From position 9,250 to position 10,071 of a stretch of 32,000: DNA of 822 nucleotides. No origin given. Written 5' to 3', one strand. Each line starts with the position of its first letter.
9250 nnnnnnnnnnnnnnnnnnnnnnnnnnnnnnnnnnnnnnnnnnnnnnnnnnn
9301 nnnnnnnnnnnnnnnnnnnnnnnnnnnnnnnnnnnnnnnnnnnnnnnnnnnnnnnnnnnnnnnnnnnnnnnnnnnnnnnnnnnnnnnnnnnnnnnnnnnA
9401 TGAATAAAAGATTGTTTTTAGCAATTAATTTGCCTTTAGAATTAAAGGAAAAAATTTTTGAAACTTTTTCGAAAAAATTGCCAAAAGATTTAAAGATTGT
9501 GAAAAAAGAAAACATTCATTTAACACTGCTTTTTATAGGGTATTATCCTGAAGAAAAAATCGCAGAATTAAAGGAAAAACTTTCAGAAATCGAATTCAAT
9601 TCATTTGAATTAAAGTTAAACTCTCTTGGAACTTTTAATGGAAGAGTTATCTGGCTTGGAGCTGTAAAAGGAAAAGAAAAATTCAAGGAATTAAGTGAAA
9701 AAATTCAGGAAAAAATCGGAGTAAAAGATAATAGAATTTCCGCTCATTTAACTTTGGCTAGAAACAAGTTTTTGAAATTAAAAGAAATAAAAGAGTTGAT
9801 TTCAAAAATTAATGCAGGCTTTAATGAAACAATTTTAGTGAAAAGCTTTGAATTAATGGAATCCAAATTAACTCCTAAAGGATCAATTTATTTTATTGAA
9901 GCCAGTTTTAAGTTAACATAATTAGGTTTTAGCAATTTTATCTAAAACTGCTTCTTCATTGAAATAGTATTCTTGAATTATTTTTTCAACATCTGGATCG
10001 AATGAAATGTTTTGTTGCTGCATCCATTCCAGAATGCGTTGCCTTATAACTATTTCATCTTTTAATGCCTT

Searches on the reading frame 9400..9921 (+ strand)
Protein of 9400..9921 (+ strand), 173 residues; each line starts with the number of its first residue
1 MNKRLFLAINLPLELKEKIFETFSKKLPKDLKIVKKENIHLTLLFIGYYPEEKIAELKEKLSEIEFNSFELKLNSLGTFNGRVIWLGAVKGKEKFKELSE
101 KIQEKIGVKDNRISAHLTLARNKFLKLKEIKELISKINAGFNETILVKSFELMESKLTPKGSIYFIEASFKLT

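Call 12: find_encoding_contigs(protein=window:9400-9921:+, flank=3000, max_places=10)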
Protein window:9400-9921:+ (173 aa): no gene with exactly this product is on record in the collection.

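Call 14: search_protein_families(library=pfam, proteins=[window:9400-9921:+], max_evalue=0.1)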
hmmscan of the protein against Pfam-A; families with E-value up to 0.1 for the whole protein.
window:9400-9921:+ (173 aa): 6 families
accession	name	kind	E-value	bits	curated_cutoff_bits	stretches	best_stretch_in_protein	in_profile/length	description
PF02834.22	LigT_PEase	-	2.7e-21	76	23.3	2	23-85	18-87/87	LigT like Phosphoesterase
PF13563.12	2_5_RNA_ligase2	-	8.5e-11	42.6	27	1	34-154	21-147/152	2'-5' RNA ligase superfamily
PF10469.15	AKAP7_NLS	-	9.8e-09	35.8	24.4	1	14-150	20-172/208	AKAP7 2'5' RNA ligase-like domain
PF08951.15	EntA_Immun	-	0.0029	18.3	22.1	1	95-152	5-62/73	Enterocin A Immunity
PF23596.1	DUF7138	-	0.026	14.9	27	1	89-119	22-52/80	Domain of unknown function (DUF7138)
PF24196.1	DUF7421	-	0.073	13.6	27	0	25-49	3-27/61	Family of unknown function (DUF7421)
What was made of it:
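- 9400..9921 (+): thpR (LigT-like RNA 2',3'-cyclic phosphodiesterase). Pfam PF02834, E 3e-21 (call 14).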

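Call 26: find_homologous_proteins(query=window:9400-9921:+, max_evalue=1e-20)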
Query window:9400-9921:+ (173 aa): 16 proteins with E <= 1e-20 among 525 candidates.
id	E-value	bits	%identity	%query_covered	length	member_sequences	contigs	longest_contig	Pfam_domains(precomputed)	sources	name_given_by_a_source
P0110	1.4e-99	349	100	100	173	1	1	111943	PF10469.16,PF02834.23,PF13563.13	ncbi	-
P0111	2.6e-47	179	57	98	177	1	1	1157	PF10469.16,PF02834.23,PF13563.13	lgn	-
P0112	3.6e-44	169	52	94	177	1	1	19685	PF10469.16,PF02834.23,PF13563.13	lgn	-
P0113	1.9e-38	150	52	95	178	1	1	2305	PF10469.16,PF02834.23,PF13563.13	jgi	jgi:2'-5' RNA ligase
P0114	2.0e-37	147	48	94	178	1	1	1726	PF10469.16,PF02834.23,PF13563.13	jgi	-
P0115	7.6e-37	145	45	99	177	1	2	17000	PF10469.16,PF02834.23,PF13563.13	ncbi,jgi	-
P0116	2.7e-36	143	45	99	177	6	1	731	PF10469.16,PF02834.23,PF13563.13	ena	-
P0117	2.8e-35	140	48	94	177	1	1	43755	PF10469.16,PF02834.23,PF13563.13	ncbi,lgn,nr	ncbi:MAG: RNA 2',3'-cyclic phosphodiesterase [Candidatus ainarchaeum sp.]|nr:RNA 2',3'-cyclic phosph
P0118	6.8e-35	138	45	99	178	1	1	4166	PF10469.16,PF02834.23,PF13563.13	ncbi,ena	-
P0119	2.1e-34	137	45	94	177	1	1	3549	PF10469.16,PF02834.23,PF13563.13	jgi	-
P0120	1.5e-33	134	49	98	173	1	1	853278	PF02834.23,PF13563.13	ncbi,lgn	-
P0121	1.7e-32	131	47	99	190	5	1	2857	PF10469.16,PF02834.23,PF13563.13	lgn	-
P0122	1.8e-29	121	42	92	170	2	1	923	PF02834.23,PF13563.13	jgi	-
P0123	1.8e-28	118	47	79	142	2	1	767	PF02834.23,PF13563.13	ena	-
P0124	4.2e-28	116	42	96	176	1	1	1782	PF02834.23,PF13563.13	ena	-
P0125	1.3e-27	115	40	94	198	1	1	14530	PF10469.16,PF02834.23,PF13563.13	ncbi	-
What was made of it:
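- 9400..9921 (+): The 100% identical protein P0110 is on record (call 26).
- The full-length thpR protein is on record only from NCBI, not from Logan (call 26).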

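Call 27: find_encoding_contigs(protein=P0112, flank=2500, max_places=3)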
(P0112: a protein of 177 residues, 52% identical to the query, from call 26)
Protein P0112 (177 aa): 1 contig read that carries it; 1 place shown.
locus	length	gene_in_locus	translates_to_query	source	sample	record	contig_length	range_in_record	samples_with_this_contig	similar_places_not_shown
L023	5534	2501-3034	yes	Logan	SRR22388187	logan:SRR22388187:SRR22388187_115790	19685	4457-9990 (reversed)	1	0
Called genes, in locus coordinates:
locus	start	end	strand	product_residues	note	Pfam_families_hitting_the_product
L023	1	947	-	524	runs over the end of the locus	PF23613:ELP3_N (weak), PF04055:Radical_SAM, PF16199:Radical_SAM_C, PF00583:Acetyltransf_1 (weak), PF13508:Acetyltransf_7 (weak)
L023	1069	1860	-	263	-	-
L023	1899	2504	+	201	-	PF02676:TYW3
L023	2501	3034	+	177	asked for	PF02834:LigT_PEase, PF10469:AKAP7_NLS, PF13563:2_5_RNA_ligase2, PF02834:LigT_PEase (weak)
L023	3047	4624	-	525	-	PF00437:T2SSE, PF13555:AAA_29 (faint)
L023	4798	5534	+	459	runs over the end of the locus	PF01909:NTP_transf_2, PF09249:tRNA_NucTransf2, PF21133:CAA_C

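Call 28: find_encoding_contigs(protein=P0117, flank=2500, max_places=3)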
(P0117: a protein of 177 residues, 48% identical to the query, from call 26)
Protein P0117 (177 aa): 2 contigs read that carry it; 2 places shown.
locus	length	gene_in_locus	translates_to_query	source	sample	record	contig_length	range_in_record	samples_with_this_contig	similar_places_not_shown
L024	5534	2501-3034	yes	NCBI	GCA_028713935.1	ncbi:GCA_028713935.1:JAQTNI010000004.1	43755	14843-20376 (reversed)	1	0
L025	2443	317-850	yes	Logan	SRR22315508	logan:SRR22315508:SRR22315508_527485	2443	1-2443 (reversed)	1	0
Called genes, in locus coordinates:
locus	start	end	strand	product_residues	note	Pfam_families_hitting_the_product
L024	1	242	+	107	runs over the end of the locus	PF00391:PEP-utilizers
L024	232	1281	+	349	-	-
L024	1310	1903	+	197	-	PF02676:TYW3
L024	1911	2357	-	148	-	-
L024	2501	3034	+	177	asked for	PF02834:LigT_PEase, PF10469:AKAP7_NLS (weak), PF13563:2_5_RNA_ligase2, PF02834:LigT_PEase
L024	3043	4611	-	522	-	PF00437:T2SSE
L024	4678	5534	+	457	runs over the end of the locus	PF01909:NTP_transf_2, PF09249:tRNA_NucTransf2, PF21133:CAA_C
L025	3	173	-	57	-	?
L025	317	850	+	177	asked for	PF02834:LigT_PEase, PF10469:AKAP7_NLS (weak), PF13563:2_5_RNA_ligase2, PF02834:LigT_PEase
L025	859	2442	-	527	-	?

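Call 29: find_encoding_contigs(protein=P0120, flank=2500, max_places=3)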
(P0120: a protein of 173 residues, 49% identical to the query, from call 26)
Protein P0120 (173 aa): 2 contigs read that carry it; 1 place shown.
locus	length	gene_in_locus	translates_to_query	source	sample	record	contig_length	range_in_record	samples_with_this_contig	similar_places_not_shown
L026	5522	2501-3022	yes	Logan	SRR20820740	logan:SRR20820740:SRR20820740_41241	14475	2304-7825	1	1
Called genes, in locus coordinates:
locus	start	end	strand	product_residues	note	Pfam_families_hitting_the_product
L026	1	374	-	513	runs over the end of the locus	PF23613:ELP3_N (weak), PF04055:Radical_SAM, PF16199:Radical_SAM_C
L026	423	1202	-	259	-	-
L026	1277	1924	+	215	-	PF00149:Metallophos, PF12850:Metallophos_2, PF14582:Metallophos_3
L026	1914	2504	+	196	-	PF02676:TYW3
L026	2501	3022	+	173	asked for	PF02834:LigT_PEase, PF13563:2_5_RNA_ligase2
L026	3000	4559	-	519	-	PF00437:T2SSE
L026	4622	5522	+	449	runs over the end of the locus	PF01909:NTP_transf_2 (weak), PF09249:tRNA_NucTransf2, PF21133:CAA_C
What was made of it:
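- In L023 and L026 the synteny Elp3 / hypothetical / Taw3 / ThpR / T2SSE ATPase / CCA enzyme is the same as in the window, and taw3 and thpR overlap by 4 nt (calls 27, 29).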

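Call 30: find_encoding_contigs(protein=P0111, flank=2500, max_places=3)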
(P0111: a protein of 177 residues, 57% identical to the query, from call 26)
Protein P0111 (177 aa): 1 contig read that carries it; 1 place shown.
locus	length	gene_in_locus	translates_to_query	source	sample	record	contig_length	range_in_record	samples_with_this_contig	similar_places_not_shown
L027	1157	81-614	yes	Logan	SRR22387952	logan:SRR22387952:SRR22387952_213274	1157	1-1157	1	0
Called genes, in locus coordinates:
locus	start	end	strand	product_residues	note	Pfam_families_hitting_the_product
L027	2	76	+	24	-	?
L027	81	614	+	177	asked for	PF10469:AKAP7_NLS, PF02834:LigT_PEase, PF13563:2_5_RNA_ligase2, PF02834:LigT_PEase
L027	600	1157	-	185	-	?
